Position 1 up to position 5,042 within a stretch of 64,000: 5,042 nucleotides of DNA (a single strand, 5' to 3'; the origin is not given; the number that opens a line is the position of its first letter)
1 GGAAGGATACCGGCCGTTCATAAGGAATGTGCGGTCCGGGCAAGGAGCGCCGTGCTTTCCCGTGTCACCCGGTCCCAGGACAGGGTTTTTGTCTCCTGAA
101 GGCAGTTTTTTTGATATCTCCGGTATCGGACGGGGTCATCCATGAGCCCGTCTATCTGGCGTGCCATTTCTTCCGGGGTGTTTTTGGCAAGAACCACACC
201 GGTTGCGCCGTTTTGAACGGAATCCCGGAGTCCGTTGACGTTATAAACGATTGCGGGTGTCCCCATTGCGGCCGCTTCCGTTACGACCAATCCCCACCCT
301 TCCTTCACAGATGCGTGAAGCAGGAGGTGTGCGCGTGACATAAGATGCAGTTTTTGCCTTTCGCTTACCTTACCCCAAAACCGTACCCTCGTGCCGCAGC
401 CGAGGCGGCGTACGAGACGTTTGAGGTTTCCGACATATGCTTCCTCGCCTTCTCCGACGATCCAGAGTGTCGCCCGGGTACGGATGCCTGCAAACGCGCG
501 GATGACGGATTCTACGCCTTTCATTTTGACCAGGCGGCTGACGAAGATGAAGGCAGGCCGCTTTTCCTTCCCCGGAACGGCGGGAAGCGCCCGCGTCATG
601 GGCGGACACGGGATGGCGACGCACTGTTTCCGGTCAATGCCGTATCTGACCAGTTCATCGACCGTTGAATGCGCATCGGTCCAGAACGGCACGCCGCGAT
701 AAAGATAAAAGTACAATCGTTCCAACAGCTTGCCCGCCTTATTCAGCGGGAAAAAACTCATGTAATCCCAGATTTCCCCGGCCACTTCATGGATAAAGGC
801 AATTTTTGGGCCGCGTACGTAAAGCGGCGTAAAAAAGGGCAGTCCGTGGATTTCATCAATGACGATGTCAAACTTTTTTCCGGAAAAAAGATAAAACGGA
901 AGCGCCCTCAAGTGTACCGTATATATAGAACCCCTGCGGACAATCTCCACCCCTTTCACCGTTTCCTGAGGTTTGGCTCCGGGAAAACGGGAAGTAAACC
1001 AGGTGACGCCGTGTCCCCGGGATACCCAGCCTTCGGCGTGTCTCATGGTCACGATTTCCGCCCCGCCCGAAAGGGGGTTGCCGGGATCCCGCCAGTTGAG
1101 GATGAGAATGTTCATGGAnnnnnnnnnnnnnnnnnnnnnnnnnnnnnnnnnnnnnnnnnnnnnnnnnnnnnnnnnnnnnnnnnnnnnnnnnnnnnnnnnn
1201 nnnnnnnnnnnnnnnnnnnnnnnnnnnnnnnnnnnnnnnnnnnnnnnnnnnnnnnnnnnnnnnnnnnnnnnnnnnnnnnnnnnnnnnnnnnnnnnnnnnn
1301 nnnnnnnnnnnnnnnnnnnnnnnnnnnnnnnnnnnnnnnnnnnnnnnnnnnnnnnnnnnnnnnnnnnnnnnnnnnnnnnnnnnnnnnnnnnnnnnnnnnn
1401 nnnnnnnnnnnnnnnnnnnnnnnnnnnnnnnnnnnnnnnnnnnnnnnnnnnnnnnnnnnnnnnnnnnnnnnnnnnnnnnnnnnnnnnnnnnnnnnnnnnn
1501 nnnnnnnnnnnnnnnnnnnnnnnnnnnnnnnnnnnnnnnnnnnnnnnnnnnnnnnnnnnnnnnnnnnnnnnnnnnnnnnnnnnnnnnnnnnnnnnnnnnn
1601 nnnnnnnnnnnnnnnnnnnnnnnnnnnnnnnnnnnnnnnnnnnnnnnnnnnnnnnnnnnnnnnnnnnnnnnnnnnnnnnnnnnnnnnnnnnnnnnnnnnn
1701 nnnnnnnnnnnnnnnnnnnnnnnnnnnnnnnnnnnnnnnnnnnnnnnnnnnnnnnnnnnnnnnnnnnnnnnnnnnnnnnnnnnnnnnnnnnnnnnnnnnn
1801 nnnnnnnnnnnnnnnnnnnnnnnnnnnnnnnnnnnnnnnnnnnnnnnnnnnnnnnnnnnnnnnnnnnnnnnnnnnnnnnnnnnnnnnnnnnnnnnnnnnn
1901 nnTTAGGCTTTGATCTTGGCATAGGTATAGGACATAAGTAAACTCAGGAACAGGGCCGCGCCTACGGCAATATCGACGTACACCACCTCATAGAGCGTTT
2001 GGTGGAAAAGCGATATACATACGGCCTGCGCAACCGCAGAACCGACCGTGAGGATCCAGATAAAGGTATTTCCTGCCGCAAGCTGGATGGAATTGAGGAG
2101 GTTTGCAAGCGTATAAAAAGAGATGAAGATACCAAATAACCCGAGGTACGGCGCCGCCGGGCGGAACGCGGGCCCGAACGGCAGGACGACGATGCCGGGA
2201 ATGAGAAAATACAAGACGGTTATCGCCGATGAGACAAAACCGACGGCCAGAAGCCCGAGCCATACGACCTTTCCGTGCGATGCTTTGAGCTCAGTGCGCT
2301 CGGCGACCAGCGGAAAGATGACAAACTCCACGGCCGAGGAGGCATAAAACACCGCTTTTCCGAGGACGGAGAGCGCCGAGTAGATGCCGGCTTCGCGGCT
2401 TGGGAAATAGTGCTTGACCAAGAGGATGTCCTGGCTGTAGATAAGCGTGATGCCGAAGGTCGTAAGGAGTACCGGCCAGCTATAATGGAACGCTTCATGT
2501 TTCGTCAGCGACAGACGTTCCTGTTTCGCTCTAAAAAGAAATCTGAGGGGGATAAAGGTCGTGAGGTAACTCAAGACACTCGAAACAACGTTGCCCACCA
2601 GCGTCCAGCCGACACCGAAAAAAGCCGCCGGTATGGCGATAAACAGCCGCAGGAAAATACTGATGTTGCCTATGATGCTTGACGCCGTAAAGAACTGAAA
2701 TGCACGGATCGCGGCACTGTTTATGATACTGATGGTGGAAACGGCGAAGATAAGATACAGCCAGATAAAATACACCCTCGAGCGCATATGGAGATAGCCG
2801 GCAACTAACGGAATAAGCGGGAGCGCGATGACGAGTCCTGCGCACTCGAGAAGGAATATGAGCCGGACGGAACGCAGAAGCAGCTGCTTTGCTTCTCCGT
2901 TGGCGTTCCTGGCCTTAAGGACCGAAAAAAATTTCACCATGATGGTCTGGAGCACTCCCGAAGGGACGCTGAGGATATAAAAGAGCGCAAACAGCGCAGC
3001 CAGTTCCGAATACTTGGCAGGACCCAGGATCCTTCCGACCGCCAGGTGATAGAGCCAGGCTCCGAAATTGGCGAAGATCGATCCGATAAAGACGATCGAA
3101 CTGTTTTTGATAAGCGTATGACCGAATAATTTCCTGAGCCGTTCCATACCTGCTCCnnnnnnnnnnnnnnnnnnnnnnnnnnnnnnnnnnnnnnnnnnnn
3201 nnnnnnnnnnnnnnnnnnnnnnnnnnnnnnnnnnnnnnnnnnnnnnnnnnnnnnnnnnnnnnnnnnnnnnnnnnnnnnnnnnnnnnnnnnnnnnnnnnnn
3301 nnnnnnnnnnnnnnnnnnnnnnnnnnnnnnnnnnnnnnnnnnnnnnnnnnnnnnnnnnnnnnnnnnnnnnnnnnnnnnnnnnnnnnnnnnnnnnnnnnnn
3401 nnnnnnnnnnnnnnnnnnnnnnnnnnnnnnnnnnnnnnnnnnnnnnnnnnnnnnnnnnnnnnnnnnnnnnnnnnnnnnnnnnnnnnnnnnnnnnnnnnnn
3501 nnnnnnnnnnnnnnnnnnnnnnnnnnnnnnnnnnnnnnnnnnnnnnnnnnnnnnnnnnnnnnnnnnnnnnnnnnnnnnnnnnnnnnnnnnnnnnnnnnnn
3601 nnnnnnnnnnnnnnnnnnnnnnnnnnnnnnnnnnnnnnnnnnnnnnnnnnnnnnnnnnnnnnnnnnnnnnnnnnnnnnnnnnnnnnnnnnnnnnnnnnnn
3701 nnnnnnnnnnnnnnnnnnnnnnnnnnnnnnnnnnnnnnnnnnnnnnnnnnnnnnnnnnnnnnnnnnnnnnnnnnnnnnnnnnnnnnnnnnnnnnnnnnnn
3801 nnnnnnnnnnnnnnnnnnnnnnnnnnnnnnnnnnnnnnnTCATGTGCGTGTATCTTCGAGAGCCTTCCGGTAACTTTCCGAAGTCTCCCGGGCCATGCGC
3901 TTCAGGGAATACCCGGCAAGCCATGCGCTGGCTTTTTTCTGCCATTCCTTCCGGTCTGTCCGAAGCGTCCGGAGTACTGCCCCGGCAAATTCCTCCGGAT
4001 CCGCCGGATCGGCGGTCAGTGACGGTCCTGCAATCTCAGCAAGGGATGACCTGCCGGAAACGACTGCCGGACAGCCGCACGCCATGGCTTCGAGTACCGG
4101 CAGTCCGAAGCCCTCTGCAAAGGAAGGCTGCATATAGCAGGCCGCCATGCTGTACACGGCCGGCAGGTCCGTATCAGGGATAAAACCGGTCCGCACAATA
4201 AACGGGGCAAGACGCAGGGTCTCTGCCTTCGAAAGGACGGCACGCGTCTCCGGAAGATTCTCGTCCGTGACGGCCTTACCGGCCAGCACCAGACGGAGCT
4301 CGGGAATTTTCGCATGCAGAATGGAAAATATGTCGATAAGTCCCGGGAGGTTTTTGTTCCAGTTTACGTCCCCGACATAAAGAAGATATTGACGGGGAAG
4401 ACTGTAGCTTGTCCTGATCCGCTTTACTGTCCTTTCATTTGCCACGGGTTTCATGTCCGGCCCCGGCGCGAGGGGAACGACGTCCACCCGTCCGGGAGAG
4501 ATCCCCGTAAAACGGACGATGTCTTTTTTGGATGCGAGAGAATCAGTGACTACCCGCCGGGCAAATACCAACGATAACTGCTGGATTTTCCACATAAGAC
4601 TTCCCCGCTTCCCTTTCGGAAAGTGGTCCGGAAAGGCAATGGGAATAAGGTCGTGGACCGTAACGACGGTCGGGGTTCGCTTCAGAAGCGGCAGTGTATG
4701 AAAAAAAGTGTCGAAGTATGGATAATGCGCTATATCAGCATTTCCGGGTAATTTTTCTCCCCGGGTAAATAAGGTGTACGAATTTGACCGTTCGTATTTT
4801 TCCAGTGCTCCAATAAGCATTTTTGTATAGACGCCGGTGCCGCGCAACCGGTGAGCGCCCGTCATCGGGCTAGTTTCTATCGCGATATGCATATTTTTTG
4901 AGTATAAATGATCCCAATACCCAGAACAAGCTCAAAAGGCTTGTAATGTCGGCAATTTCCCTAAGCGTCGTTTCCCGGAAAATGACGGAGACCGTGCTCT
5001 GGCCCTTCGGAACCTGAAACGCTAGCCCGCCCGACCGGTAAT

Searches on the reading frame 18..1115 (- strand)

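Call 8: search_protein_families(library=pfam, proteins=[window:18-1115:-], max_evalue=0.001)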
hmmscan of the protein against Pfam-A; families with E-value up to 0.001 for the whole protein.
window:18-1115:- (365 aa): 6 families
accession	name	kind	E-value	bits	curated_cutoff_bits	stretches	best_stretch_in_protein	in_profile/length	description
PF00534.26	Glycos_transf_1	-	4.4e-35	121.2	26.4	1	183-337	12-168/172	Glycosyl transferases group 1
PF13692.12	Glyco_trans_1_4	-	2.8e-28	99.4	27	1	187-327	2-142/142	Glycosyl transferases group 1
PF20706.3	GT4-conflict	-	5.3e-13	49.1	26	1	169-352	179-383/385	Family 4 Glycosyltransferase in conflict systems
PF13439.12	Glyco_transf_4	-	3.1e-09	37.5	28.5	1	17-170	2-164/170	Glycosyltransferase Family 4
PF13579.12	Glyco_trans_4_4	-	1.4e-06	29.2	29.7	1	17-170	1-157/158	Glycosyl transferase 4-like domain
PF13524.12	Glyco_trans_1_2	-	5.9e-06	26.7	25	1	237-341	27-128/144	Glycosyl transferase-like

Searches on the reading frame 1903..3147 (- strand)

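Call 8: search_protein_families(library=pfam, proteins=[window:1903-3147:-], max_evalue=0.001)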
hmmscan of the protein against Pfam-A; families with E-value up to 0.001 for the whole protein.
window:1903-3147:- (414 aa): 0 families

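Call 56: search_protein_families(library=pfam, proteins=[window:1903-3147:-], max_evalue=1)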
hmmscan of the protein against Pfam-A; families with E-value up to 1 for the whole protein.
window:1903-3147:- (414 aa): 1 family
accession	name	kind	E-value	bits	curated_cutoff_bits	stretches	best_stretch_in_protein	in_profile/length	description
PF24377.1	DUF7533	-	0.82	10.2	27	1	157-187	1-31/74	Family of unknown function (DUF7533)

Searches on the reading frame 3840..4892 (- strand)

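Call 8: search_protein_families(library=pfam, proteins=[window:3840-4892:-], max_evalue=0.001)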
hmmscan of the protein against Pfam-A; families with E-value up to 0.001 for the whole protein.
window:3840-4892:- (350 aa): 6 families
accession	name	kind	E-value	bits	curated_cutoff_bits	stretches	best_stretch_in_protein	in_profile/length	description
PF00534.26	Glycos_transf_1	-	2.1e-25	89.7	26.4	1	167-321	15-169/172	Glycosyl transferases group 1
PF13692.12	Glyco_trans_1_4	-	5.7e-24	85.4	27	1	168-311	2-141/142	Glycosyl transferases group 1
PF20706.3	GT4-conflict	-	8.9e-10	38.5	26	1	241-345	273-372/385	Family 4 Glycosyltransferase in conflict systems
PF13439.12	Glyco_transf_4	-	4e-09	37.1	28.5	1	51-140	72-163/170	Glycosyltransferase Family 4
PF13579.12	Glyco_trans_4_4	-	4.2e-07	30.9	29.7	1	55-141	77-157/158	Glycosyl transferase 4-like domain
PF13524.12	Glyco_trans_1_2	-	0.00012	22.5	25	1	231-325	28-126/144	Glycosyl transferase-like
